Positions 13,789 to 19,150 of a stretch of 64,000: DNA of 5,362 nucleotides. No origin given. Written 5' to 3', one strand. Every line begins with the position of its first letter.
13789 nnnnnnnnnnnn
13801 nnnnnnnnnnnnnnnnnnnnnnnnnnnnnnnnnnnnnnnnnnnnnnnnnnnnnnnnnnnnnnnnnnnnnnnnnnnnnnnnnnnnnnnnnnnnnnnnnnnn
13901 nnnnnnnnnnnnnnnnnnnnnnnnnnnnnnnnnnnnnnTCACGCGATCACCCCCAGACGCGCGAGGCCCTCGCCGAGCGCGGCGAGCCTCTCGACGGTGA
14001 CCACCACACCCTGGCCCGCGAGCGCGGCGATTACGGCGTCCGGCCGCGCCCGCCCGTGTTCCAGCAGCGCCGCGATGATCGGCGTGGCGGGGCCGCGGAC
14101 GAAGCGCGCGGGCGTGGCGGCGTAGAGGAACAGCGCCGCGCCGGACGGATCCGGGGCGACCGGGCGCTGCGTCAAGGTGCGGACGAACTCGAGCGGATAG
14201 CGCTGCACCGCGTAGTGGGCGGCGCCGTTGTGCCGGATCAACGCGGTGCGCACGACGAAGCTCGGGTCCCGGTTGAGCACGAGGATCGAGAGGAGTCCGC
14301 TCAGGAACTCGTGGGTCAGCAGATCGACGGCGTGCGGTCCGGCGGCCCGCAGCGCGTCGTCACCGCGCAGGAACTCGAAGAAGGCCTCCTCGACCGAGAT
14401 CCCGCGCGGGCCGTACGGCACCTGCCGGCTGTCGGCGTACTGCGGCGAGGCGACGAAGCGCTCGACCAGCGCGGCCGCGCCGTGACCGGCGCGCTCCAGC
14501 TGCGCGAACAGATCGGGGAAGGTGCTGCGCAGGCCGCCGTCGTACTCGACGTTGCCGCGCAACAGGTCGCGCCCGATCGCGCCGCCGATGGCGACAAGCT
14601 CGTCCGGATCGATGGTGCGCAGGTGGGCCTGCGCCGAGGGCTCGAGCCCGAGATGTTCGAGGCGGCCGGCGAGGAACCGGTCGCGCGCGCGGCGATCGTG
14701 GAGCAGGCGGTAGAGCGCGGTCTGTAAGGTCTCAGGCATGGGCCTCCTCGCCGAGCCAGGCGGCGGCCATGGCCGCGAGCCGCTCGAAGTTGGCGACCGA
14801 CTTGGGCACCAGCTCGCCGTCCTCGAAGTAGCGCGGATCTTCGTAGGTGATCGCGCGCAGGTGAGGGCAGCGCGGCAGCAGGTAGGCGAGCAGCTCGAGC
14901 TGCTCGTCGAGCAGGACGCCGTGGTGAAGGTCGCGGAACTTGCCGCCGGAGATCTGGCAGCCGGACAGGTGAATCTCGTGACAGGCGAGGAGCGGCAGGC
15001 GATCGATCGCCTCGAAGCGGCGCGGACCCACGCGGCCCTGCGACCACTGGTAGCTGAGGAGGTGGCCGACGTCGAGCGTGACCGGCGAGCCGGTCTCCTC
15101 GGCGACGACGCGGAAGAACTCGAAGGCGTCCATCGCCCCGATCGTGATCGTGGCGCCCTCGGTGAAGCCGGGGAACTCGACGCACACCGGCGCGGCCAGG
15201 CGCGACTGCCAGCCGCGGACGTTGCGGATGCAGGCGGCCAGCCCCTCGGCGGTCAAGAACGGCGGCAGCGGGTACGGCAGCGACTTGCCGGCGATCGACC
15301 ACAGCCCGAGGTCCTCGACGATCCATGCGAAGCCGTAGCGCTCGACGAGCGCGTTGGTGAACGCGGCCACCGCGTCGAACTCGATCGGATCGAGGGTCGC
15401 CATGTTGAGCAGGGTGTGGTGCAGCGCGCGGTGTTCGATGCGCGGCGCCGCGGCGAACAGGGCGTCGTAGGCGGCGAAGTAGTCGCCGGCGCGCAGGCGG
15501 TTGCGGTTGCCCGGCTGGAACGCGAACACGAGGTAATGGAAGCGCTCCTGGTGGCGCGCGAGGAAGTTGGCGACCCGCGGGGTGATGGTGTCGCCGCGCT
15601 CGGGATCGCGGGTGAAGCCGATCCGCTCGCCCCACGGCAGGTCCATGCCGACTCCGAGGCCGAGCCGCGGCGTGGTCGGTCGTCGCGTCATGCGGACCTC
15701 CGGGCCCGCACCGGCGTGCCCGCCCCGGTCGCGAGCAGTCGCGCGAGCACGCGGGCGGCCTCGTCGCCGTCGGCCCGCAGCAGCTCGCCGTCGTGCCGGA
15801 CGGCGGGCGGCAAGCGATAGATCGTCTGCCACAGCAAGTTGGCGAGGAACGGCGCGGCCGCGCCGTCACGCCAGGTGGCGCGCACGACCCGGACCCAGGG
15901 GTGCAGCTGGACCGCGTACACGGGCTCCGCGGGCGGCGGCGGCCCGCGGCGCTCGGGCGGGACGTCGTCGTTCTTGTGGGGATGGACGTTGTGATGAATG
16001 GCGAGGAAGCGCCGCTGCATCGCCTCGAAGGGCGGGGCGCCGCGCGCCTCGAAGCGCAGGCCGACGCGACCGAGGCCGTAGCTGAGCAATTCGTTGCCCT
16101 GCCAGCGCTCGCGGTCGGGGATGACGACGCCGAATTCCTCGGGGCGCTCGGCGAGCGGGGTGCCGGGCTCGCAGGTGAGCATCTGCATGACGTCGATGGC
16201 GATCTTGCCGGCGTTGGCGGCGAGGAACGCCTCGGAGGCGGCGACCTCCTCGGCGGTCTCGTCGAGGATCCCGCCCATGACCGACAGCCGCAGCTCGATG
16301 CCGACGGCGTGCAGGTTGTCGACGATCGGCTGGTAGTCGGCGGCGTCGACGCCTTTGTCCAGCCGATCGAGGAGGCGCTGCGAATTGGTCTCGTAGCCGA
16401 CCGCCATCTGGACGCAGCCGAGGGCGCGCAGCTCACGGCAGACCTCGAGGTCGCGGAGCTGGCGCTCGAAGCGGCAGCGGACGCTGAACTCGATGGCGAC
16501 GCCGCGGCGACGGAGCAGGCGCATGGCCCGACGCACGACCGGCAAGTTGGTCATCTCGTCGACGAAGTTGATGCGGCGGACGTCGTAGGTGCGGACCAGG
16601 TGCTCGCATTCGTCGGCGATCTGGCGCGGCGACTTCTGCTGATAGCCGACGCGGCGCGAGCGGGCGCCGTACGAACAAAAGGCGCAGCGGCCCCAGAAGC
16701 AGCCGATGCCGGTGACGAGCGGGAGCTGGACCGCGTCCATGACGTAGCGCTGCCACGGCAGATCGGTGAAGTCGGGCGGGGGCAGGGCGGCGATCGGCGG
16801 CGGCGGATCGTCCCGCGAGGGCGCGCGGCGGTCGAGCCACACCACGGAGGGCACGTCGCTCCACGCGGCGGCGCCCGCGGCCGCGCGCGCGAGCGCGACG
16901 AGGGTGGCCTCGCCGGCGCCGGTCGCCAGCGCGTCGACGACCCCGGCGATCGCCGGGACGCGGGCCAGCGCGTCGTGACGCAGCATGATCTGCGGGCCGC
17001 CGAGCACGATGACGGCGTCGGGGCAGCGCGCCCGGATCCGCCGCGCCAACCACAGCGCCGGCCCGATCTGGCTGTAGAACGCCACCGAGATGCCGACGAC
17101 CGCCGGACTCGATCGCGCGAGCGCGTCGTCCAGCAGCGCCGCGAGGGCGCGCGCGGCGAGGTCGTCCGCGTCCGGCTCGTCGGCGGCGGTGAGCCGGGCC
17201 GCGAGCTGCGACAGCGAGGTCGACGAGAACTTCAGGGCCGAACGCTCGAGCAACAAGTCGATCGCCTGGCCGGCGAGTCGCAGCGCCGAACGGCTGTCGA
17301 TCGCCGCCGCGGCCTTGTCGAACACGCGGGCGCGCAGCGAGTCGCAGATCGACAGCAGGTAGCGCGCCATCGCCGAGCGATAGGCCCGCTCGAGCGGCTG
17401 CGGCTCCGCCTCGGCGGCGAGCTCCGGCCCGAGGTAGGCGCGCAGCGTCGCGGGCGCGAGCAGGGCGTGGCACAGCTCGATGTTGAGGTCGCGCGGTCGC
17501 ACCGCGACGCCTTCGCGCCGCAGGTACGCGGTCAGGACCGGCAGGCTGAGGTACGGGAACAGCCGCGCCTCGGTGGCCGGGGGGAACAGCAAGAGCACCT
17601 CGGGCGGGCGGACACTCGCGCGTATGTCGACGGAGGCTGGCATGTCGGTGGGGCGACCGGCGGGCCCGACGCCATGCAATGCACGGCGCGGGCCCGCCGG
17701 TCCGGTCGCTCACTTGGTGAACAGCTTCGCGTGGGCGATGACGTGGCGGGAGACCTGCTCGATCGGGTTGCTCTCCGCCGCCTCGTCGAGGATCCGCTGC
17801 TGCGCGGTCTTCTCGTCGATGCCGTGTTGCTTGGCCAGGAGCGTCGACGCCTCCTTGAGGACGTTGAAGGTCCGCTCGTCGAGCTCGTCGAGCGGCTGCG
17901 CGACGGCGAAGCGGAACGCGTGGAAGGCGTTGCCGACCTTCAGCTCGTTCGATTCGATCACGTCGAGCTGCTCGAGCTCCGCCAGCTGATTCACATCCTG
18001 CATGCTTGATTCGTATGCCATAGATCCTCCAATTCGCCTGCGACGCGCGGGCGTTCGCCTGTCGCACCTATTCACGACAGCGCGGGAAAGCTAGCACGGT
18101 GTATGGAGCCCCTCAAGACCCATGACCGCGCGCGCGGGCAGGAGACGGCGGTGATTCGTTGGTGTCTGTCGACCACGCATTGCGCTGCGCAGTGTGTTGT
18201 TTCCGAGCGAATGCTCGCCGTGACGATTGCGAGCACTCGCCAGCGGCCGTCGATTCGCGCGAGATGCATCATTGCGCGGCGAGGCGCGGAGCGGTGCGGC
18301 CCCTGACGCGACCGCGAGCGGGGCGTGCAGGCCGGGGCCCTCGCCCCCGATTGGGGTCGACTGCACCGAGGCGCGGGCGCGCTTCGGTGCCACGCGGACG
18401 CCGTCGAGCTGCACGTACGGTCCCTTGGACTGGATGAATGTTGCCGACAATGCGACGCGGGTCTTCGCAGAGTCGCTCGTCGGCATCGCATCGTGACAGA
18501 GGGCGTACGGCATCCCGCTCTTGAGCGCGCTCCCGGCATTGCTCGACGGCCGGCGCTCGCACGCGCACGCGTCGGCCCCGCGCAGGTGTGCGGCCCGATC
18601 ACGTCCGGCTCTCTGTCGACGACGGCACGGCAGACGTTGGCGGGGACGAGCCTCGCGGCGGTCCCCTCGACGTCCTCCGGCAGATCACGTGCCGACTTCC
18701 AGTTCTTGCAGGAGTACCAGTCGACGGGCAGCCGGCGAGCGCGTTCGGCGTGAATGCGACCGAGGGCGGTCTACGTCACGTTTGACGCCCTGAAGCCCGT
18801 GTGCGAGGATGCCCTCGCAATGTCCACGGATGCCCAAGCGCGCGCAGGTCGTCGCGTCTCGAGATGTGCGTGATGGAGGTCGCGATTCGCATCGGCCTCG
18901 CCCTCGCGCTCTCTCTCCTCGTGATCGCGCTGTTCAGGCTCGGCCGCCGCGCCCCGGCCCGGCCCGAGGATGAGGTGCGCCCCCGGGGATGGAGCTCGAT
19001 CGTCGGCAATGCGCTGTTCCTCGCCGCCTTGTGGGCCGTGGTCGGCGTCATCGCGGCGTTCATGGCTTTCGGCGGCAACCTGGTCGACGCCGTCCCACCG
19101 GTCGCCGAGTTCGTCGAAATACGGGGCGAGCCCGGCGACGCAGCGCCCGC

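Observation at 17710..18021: Candidate precursor peptide: acidic, helical, Cys-free 103-aa ORF at the head of the operon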

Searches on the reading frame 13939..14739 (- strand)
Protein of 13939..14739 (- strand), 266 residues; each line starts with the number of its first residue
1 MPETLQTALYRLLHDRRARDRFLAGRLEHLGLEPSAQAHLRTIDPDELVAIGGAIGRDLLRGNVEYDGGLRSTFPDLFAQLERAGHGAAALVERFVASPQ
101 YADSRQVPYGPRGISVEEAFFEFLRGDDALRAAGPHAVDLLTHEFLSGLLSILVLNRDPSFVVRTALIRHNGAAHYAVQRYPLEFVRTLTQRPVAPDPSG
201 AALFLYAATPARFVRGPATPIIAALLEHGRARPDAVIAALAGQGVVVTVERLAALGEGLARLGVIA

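Call 3: search_protein_families(library=pfam, proteins=[window:13939-14739:-], max_evalue=1)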
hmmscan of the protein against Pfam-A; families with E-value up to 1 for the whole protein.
window:13939-14739:- (266 aa): 1 family
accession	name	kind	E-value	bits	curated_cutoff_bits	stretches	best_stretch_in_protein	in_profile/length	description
PF00012.26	HSP70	-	0.33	9.5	20.6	1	40-65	355-380/599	Hsp70 protein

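Call 4: search_protein_families(library=ncbifam, proteins=[window:13939-14739:-], max_evalue=1)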
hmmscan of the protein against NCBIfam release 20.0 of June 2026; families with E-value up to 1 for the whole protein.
window:13939-14739:- (266 aa): 4 families
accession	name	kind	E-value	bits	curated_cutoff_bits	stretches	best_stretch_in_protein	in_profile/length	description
NF003520.0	PRK05183.1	subfamily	0.0094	14.4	620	1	37-65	359-387/621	Fe-S protein assembly chaperone HscA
TIGR01991.1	HscA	equivalog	0.048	12.1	708.55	1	37-64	339-366/600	Fe-S protein assembly chaperone HscA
TIGR02350.1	prok_dnaK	equivalog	0.085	11.2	822.55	1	40-65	353-378/596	molecular chaperone DnaK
NF001413.0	PRK00290.1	equivalog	0.15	10.3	648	1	40-65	354-379/625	molecular chaperone DnaK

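Call 40: search_protein_families(library=pfam, proteins=[window:13939-14739:-], max_evalue=10)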
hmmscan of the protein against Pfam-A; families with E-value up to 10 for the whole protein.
window:13939-14739:- (266 aa): 1 family
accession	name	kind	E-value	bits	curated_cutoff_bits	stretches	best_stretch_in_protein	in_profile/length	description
PF00012.26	HSP70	-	0.33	9.5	20.6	1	40-65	355-380/599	Hsp70 protein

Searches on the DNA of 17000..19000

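Call 62: search_rna_families(source=window, start=17000, end=19000, threshold=evalue, max_evalue=10)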
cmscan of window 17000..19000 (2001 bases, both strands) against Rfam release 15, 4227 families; matches with E-value up to 10: 9.
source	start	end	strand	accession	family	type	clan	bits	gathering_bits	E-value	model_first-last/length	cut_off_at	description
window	17133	17169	+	RF01340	CRISPR-DR29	Gene; CRISPR;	-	24.1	39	0.033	1-37/37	no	CRISPR RNA direct repeat element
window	17659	17698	+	RF01698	Chloroflexi-1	Gene; sRNA;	-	22.6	80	0.12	16-56/84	no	Chloroflexi-1 RNA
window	17655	17702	+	RF04104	MIR918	Gene; miRNA;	-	21.8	268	0.45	1-265/265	no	MIR918 microRNA precursor family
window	17659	17738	-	RF02790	sodF_sRNA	Gene; sRNA;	-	20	46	3.5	1-90/90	no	sodF sRNA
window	17655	17702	-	RF02505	Atu_L6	Gene; sRNA;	-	19.1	100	0.23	72-119/124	no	Rhizobiales sRNA Atu_L6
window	17774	17850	+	RF01665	P13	Gene; sRNA;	-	18.8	70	7.7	1-76/76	no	Pseudomonas sRNA P13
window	17655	17702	+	RF02505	Atu_L6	Gene; sRNA;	-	18.5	100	0.33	72-119/124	no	Rhizobiales sRNA Atu_L6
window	17094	17149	-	RF01678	P37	Gene; sRNA;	-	17.1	50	4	1-62/62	no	Pseudomonas sRNA P37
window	17870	17914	+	RF02243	Xoo8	Gene; sRNA;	-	12.3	90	1.4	1-323/323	no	Proteobacterial sRNA Xoo8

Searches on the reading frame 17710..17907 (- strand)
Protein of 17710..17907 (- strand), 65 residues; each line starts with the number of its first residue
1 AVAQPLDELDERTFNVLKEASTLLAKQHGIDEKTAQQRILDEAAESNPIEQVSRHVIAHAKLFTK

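Call 40: search_protein_families(library=pfam, proteins=[window:17710-17905:-], max_evalue=10)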
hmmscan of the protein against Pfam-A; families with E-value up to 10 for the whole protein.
window:17710-17905:- (65 aa): 0 families

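Call 80: search_solved_structures(query=A6, max_evalue=10, show_alignments=5)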
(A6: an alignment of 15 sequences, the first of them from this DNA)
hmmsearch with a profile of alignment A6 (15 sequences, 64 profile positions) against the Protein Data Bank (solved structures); distinct sequences matched with E-value up to 10: 12.
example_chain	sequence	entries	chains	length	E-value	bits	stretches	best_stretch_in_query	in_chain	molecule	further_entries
1s8n_A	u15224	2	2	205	0.0091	19.2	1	11-42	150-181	putative antiterminator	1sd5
9k5h_A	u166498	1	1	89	0.13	15.5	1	3-27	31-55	C2-Zn2-HEHE-2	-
6wsh_A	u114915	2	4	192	0.13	15.4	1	13-37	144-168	Response regulator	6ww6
3s5r_A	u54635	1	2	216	0.25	14.6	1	9-38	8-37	Transcriptional regulator TetR family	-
5vxa_A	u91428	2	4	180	0.6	13.4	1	11-30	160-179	Guanosine-3',5'-bis(diphosphate) 3'-pyrophosphohydrolase MESH1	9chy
3nr1_A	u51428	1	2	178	0.6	13.3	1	11-30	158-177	HD domain-containing protein 3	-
2k24_A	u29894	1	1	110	0.77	13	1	3-26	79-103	Putative uncharacterized protein Ta0956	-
2jmk_A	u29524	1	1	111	0.78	13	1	3-26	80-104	Hypothetical protein Ta0956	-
8fjg_A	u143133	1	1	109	1.3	12.3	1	3-25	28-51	H12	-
3hq2_A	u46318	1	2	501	2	11.6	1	3-33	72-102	Bacillus subtilis M32 carboxypeptidase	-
9k7z_A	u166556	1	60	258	2.3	11.5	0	12-39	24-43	Cage-i53-Zn1-HEHE-16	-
5jxt_B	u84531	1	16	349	4.1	10.7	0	14-49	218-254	Chromatin-remodeling complex ATPase-like protein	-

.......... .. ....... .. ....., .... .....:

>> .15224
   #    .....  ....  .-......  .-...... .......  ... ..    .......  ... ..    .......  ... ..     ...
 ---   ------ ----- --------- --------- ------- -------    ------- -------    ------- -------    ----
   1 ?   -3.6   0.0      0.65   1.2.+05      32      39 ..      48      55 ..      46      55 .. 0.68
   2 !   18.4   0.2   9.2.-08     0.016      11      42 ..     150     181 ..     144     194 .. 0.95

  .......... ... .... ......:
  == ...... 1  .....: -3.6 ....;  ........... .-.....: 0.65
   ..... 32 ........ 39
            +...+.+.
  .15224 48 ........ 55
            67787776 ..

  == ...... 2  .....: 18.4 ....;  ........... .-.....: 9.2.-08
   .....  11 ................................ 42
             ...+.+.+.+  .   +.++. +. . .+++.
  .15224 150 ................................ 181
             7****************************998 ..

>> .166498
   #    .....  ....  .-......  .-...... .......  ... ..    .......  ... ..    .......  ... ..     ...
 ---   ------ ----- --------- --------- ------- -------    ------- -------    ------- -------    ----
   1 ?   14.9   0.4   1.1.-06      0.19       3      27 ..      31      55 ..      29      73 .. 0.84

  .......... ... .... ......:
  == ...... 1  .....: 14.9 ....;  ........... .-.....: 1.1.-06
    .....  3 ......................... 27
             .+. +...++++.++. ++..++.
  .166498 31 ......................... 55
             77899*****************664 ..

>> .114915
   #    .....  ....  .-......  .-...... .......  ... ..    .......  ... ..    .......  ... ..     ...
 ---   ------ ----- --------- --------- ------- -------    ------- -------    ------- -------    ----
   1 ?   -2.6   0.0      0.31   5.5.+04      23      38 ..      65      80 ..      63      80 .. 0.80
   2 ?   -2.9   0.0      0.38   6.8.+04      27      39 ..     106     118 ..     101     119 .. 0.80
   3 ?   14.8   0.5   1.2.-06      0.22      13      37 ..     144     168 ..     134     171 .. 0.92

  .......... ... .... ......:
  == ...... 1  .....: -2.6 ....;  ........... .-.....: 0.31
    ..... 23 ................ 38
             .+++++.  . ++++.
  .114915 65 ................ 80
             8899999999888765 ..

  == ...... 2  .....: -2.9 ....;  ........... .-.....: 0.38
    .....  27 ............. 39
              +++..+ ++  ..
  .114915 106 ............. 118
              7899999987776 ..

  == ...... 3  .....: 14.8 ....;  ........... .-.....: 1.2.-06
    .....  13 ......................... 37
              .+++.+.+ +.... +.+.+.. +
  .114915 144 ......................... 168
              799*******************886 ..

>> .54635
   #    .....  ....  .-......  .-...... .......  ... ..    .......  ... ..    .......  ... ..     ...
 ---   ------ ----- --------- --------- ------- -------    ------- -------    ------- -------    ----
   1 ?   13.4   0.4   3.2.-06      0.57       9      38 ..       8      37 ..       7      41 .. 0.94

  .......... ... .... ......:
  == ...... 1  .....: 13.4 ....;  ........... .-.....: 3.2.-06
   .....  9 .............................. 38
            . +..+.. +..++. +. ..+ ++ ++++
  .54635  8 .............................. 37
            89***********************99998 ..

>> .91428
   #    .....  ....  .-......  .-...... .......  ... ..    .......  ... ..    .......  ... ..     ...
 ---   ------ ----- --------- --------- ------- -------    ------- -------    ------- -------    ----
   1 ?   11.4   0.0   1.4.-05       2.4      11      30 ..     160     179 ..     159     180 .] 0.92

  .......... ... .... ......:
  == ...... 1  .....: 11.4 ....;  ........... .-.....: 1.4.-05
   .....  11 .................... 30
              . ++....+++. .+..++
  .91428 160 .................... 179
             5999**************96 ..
